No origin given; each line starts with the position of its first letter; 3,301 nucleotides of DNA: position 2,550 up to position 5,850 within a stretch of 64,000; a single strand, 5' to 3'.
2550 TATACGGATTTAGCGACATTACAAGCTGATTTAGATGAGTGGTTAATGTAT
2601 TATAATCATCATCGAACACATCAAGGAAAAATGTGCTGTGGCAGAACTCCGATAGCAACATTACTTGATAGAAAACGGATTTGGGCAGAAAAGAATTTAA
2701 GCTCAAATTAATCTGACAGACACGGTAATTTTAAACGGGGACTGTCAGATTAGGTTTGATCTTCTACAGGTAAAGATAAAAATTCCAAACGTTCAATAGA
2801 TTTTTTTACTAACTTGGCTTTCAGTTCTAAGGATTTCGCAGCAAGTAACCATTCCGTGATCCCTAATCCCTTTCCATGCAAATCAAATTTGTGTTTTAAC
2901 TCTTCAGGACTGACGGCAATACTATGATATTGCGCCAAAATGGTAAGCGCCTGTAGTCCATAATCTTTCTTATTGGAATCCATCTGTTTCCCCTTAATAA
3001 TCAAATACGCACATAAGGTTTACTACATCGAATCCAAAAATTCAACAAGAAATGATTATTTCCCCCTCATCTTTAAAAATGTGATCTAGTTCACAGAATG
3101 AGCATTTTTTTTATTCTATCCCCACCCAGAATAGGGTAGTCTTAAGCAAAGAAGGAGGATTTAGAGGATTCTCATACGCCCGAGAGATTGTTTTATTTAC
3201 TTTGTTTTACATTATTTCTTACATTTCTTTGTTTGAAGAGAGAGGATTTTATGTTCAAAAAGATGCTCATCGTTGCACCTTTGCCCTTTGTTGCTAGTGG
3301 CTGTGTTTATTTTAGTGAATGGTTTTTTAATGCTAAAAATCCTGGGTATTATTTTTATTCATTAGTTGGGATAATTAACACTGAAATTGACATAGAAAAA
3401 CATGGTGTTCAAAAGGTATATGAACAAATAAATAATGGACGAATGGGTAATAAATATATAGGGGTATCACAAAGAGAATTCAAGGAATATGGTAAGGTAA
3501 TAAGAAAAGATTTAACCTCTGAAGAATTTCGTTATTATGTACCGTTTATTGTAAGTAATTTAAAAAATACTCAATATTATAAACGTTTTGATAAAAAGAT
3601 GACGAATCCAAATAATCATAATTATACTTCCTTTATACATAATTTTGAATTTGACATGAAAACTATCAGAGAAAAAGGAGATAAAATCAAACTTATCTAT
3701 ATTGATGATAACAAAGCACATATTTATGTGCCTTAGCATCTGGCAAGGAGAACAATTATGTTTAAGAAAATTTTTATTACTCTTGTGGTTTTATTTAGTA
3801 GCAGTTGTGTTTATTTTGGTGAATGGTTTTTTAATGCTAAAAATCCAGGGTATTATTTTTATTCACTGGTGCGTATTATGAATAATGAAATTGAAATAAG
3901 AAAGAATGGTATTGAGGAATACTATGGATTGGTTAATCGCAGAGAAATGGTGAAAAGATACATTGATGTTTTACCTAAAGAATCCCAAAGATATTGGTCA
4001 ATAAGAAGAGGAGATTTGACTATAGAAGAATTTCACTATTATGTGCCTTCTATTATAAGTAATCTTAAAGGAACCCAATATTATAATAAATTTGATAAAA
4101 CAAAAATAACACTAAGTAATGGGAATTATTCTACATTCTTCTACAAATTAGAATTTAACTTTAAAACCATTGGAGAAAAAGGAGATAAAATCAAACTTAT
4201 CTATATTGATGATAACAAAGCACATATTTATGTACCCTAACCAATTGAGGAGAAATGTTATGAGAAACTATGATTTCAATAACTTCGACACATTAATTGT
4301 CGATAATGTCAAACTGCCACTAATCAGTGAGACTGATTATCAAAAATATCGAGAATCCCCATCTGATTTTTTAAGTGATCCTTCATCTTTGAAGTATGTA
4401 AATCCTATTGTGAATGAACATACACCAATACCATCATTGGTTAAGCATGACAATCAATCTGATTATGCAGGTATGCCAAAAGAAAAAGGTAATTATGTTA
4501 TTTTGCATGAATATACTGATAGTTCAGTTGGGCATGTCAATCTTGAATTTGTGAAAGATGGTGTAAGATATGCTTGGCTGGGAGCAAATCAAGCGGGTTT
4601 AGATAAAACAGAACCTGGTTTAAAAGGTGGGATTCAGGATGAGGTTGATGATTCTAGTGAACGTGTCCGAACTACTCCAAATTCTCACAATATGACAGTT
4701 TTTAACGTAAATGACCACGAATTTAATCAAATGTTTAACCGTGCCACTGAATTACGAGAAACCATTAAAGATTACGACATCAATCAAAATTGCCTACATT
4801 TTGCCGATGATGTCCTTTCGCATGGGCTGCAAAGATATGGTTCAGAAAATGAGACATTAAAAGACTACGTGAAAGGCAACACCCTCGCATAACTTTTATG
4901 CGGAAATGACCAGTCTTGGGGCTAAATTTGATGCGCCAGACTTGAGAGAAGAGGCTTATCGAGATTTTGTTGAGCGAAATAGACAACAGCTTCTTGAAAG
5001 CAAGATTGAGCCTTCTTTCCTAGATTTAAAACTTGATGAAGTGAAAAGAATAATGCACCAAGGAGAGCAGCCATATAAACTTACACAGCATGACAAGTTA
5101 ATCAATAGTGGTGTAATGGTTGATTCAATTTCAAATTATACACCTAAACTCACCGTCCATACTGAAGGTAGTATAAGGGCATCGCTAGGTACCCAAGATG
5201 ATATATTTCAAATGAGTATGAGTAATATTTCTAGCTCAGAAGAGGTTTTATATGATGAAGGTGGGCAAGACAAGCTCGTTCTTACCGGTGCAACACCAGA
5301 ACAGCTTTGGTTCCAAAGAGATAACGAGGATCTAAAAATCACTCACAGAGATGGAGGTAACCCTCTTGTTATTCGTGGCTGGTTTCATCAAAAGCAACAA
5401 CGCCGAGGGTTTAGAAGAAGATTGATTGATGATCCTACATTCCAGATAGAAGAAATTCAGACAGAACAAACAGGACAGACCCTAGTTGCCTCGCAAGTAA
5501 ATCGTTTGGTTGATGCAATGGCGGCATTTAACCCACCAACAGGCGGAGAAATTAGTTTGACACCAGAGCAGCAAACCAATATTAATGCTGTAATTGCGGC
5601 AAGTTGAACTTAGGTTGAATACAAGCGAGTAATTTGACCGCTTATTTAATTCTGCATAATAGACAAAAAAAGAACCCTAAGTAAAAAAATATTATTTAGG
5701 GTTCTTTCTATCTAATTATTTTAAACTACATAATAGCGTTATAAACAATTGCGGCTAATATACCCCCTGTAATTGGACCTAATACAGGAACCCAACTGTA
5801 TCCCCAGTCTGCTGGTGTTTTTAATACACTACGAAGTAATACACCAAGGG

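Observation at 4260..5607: Candidate toxin gene split by a frameshift: permuted-papain-like N-terminal domain plus T1SS C-terminal signal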

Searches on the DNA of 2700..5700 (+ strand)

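Call 7: search_dna_similar(query=window:2700-5700:+, collection=plasmids, mode=near)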
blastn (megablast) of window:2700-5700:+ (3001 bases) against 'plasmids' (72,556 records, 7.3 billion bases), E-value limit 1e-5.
Records with a match: 3; places in all: 3; records where one place covers at least 80% of the query: 0.
Best place of each record, by identity: 95-99% 3.
By first word of the organism name: Glaesserella 2; Bibersteinia 1.
By predicted mobility (MOB-suite, as given by PLSDB): non-mobilizable 2; mobilizable 1.
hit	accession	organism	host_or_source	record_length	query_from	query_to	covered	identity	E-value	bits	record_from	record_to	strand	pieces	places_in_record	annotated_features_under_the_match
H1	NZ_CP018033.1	Glaesserella parasuis D74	Sus scrofa domestica,bacterial culture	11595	1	70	2%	95.7%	1e-21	113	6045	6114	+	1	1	hypothetical protein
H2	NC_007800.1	Bibersteinia trehalosi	cattle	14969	1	70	2%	95.7%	1e-21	113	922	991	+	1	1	none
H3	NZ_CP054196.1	Glaesserella parasuis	swine,tissue sample,China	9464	1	70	2%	95.7%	1e-21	113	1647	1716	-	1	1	MobA/MobL family protein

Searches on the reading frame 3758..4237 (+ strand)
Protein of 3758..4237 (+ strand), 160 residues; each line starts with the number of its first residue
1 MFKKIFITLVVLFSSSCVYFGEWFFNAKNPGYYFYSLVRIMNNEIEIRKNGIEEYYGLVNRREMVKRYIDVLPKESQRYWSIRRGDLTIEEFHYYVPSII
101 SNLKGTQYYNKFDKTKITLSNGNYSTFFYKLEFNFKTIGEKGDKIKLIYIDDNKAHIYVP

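Call 3: search_protein_families(library=pfam, proteins=[window:3758-4237:+], max_evalue=1)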
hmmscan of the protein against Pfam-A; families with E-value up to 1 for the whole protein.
window:3758-4237:+ (160 aa): 2 families
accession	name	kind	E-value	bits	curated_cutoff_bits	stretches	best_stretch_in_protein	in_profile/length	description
PF05941.18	Chordopox_A20R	-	0.024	14.1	25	1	63-133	26-83/335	Chordopoxvirus A20R protein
PF06938.16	DUF1285_N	-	0.17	12.1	29.3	1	42-81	13-53/67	Domain of unknown function (DUF1285), N-terminal domain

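Call 4: search_protein_families(library=ncbifam, proteins=[window:3758-4237:+], max_evalue=1)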
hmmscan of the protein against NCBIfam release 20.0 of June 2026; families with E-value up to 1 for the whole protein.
window:3758-4237:+ (160 aa): 0 families

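Call 66: list_cluster_members(proteins=[P0001, P0002, P0008, P0009, P0012, P0010, P0015, P0016, window:3758-4237:+, L002:7776-9074:+])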
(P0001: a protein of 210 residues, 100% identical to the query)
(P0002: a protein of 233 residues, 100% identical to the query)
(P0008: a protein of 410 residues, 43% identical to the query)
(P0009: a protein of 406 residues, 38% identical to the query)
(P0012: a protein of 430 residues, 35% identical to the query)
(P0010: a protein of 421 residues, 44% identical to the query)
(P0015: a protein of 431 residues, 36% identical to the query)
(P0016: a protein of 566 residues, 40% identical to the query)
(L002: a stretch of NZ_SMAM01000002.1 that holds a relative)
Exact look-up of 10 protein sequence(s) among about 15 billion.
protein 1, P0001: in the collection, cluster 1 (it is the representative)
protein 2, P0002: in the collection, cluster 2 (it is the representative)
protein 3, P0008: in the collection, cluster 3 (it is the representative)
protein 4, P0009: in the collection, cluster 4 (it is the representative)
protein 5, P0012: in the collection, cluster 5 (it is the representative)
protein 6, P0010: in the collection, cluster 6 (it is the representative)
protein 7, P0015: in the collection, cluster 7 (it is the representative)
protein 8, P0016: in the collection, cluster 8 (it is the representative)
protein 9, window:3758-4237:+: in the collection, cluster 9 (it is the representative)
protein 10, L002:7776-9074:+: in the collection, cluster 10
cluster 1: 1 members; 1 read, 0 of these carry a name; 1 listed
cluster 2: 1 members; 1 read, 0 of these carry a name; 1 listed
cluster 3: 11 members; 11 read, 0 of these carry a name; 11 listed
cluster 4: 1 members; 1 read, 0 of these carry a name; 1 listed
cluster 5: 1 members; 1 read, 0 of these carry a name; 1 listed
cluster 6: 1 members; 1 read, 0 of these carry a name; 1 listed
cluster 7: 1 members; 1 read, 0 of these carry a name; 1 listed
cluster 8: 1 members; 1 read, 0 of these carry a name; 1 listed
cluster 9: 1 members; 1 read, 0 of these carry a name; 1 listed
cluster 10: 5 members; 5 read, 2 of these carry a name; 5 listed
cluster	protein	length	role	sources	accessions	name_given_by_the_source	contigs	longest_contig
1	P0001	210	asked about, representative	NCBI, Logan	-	-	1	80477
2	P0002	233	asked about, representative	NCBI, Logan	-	-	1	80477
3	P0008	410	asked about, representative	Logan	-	-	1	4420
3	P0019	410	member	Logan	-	-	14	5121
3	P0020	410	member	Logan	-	-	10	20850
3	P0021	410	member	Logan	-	-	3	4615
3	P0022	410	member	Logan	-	-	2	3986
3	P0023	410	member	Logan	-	-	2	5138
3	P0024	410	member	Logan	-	-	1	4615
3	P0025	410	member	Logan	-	-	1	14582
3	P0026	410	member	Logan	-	-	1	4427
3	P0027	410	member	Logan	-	-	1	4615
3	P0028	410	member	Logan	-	-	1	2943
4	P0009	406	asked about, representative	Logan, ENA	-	-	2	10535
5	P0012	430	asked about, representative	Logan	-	-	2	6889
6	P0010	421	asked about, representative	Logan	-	-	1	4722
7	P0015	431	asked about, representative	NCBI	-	-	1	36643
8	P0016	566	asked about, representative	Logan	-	-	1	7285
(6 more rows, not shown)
